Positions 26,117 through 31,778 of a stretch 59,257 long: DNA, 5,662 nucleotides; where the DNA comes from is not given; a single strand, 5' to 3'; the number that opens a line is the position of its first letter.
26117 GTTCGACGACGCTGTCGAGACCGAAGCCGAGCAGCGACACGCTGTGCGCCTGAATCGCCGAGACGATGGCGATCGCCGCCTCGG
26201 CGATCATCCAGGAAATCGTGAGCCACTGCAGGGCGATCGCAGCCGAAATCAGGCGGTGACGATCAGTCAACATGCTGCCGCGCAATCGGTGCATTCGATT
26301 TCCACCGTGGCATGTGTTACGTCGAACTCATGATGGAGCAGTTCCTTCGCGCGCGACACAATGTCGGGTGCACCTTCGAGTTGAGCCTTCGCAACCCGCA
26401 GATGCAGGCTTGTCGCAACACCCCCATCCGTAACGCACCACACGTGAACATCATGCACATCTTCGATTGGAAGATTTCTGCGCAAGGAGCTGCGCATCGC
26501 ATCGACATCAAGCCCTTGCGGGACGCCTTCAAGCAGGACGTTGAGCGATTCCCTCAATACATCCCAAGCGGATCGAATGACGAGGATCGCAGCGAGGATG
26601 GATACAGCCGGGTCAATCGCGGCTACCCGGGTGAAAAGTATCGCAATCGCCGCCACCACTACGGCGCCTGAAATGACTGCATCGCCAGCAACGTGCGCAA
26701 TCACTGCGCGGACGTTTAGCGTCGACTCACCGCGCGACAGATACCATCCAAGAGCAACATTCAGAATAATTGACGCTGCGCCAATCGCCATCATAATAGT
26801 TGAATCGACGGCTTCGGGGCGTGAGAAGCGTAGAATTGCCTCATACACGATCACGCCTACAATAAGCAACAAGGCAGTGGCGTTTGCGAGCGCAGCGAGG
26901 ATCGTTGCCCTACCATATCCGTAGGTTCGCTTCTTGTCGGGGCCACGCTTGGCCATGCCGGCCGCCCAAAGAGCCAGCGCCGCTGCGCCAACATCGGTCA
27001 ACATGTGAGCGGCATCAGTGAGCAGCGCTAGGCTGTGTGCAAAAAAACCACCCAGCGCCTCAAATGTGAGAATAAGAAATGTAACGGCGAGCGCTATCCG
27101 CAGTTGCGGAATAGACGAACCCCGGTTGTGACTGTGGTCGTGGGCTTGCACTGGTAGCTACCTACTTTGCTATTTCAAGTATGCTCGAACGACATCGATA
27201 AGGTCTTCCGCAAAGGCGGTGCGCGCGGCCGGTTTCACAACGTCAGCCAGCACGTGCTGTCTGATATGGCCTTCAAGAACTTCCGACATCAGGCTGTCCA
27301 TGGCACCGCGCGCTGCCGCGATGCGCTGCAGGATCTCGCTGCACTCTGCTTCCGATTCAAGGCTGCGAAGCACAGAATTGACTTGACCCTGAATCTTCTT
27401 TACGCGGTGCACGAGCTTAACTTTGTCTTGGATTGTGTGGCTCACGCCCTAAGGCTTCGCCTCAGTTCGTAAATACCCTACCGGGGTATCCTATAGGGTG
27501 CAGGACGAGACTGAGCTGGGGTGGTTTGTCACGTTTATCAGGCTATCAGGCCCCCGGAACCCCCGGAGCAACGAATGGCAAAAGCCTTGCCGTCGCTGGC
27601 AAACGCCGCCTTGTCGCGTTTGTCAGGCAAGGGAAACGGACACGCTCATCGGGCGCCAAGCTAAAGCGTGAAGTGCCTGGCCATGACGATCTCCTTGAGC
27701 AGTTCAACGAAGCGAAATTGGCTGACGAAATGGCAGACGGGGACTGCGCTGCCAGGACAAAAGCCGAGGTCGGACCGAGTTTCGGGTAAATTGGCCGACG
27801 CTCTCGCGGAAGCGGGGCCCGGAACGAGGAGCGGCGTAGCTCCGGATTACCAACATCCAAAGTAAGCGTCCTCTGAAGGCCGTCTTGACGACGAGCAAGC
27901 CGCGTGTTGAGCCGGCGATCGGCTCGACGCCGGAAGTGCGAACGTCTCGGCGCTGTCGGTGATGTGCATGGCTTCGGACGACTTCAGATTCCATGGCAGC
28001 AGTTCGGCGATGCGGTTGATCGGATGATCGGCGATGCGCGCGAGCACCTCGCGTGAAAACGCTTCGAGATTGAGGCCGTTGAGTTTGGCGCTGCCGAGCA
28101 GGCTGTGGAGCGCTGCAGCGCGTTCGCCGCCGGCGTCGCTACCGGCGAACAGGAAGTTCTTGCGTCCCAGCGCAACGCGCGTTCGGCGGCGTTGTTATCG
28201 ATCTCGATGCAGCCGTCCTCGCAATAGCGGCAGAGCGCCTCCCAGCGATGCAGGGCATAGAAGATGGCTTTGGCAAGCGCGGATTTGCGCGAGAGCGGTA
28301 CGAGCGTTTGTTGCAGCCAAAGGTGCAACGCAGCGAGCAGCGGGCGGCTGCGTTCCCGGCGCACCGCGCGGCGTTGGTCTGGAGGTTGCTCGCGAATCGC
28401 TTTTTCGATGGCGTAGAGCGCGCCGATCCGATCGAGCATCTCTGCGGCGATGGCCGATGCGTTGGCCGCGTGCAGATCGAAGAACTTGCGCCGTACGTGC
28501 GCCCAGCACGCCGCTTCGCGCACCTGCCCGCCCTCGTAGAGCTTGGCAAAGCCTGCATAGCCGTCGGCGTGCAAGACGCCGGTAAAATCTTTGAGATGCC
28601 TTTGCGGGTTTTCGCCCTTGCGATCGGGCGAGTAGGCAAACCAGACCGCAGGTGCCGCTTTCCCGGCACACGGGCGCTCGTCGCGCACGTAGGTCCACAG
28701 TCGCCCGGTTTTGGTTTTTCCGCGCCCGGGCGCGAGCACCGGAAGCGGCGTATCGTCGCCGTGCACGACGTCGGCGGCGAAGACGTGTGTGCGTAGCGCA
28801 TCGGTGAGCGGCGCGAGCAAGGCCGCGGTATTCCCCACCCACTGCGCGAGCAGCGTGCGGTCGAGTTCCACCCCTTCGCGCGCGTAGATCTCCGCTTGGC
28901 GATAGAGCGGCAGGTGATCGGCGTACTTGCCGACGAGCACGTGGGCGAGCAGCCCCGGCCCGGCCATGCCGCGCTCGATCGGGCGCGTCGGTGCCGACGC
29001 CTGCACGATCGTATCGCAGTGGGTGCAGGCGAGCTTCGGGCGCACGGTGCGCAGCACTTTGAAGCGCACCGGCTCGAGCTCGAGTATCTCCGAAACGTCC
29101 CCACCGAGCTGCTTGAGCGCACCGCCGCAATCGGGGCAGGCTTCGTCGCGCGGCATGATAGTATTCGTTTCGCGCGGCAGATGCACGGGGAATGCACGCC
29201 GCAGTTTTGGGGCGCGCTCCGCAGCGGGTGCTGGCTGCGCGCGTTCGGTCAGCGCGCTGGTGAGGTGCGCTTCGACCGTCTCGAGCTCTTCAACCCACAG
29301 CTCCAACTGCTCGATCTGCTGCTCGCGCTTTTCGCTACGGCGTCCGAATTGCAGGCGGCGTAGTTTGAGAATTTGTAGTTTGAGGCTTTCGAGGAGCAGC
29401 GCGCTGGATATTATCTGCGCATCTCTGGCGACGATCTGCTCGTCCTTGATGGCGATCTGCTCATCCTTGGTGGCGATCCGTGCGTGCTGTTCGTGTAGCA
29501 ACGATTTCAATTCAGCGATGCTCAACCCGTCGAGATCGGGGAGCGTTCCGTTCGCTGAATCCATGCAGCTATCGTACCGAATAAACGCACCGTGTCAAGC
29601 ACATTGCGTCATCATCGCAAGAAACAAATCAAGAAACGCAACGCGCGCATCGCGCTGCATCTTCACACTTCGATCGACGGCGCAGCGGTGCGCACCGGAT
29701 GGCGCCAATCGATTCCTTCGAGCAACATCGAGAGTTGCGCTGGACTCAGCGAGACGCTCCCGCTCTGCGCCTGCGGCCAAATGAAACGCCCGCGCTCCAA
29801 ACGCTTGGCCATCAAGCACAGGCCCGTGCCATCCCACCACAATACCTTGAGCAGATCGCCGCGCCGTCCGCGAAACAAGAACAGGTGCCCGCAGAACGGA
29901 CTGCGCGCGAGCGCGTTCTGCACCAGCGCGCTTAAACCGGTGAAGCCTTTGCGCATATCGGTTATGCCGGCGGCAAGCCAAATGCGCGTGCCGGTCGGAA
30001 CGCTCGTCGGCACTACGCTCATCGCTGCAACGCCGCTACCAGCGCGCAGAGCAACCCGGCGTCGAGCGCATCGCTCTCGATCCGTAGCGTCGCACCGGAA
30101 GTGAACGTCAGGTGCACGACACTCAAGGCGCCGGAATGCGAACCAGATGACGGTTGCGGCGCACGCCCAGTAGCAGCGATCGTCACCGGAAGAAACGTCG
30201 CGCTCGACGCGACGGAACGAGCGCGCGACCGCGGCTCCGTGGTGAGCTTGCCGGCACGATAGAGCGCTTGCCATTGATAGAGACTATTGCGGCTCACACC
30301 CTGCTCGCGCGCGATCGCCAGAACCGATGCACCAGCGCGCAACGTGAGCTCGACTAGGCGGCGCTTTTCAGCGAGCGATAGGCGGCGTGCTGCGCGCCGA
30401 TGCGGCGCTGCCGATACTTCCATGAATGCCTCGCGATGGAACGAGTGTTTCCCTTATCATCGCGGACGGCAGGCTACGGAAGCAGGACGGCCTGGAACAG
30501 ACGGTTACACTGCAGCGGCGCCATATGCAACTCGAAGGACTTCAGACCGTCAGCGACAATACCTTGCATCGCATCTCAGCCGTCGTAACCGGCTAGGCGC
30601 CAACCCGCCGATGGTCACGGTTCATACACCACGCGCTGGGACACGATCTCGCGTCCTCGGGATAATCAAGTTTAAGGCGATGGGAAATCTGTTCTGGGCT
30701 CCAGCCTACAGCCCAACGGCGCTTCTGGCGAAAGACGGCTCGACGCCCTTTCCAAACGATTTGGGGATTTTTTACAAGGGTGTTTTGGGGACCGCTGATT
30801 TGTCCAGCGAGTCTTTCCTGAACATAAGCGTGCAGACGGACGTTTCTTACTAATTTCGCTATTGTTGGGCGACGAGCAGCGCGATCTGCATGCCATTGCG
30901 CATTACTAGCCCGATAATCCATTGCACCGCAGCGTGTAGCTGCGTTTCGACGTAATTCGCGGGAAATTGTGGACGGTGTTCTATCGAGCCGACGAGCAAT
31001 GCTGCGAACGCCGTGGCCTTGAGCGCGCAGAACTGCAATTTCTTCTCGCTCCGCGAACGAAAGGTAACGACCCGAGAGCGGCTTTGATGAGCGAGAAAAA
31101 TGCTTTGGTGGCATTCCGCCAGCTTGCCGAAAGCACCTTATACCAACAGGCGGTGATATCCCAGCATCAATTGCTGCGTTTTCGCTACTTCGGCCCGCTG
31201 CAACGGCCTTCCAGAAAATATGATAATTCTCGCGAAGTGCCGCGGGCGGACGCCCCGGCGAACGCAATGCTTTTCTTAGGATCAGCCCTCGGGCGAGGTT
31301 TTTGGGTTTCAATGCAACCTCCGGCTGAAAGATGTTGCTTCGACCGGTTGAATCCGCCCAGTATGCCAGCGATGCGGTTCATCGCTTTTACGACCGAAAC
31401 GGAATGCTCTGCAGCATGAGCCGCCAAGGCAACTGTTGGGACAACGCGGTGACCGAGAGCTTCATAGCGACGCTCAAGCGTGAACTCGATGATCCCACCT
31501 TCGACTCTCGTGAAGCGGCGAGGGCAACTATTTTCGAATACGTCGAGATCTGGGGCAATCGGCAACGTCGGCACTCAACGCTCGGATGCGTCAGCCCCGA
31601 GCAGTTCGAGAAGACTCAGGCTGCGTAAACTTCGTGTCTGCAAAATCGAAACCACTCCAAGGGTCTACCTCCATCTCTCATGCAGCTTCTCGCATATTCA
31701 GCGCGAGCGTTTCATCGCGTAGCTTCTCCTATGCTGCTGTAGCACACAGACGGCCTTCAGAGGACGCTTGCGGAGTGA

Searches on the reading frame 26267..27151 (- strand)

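Call 84: search_protein_families(library=pfam, proteins=[window:26267-27151:-], max_evalue=0.0001)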
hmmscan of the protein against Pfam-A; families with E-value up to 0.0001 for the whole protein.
window:26267-27151:- (294 aa): 2 families
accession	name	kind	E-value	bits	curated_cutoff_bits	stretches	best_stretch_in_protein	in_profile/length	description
PF01545.26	Cation_efflux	-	1.6e-38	132.9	26.6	1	17-207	1-198/198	Cation efflux family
PF16916.11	ZT_dimer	-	1.4e-09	38.3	26.7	1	212-286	2-76/78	Dimerisation domain of Zinc Transporter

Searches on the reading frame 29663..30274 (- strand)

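Call 24: search_protein_families(library=pfam, proteins=[window:29663-30274:-], max_evalue=0.001)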
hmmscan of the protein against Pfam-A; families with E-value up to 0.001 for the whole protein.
window:29663-30274:- (203 aa): 1 family
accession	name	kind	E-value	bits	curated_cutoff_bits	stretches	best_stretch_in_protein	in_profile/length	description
PF05717.18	TnpB_IS66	-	5.6e-41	139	26.6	1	97-193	2-99/101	IS66 Orf2 like protein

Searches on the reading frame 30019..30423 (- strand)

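Call 24: search_protein_families(library=pfam, proteins=[window:30019-30423:-], max_evalue=0.001)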
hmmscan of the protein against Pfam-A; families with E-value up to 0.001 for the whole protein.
window:30019-30423:- (134 aa): 4 families
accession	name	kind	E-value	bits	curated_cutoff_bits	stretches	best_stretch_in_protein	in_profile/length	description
PF01527.26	HTH_Tnp_1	-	8e-11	42.4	24.1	1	12-69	4-61/75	Transposase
PF13518.12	HTH_28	-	7.1e-07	29.6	25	1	19-68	1-50/52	Helix-turn-helix domain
PF13384.12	HTH_23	-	7.4e-06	26.1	24.6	1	16-58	3-44/50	Homeodomain-like domain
PF13551.12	HTH_29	-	0.00022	21.7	28.1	1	21-68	1-52/64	Winged helix-turn helix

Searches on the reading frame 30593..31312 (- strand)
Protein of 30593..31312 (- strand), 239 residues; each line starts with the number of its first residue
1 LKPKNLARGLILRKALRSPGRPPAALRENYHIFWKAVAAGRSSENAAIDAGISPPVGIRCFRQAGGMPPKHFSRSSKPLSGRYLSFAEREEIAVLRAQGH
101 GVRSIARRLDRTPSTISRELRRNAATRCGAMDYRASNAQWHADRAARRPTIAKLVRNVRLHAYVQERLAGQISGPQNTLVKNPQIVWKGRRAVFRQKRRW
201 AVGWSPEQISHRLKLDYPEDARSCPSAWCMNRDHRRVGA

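Call 24: search_protein_families(library=pfam, proteins=[window:30593-31312:-], max_evalue=0.001)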
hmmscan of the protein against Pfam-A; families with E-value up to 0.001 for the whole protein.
window:30593-31312:- (239 aa): 3 families
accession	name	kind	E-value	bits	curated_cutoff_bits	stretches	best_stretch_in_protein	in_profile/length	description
PF13936.12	HTH_38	-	5.3e-20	71.3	27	1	80-123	1-44/44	Helix-turn-helix domain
PF13384.12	HTH_23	-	2.9e-06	27.4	24.6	1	85-123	3-41/50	Homeodomain-like domain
PF13518.12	HTH_28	-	0.00094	19.7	25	0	88-123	1-36/52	Helix-turn-helix domain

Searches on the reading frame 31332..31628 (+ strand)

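Call 24: search_protein_families(library=pfam, proteins=[window:31332-31628:+], max_evalue=0.001)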
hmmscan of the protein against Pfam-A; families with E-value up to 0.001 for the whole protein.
window:31332-31628:+ (98 aa): 2 families
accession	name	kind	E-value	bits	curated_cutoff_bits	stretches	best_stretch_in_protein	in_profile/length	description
PF13333.12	rve_2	-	2.7e-11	43.8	22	1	42-94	1-53/56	Integrase core domain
PF13683.12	rve_3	-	3.2e-11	43.2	26.5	1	24-89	2-67/67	Integrase core domain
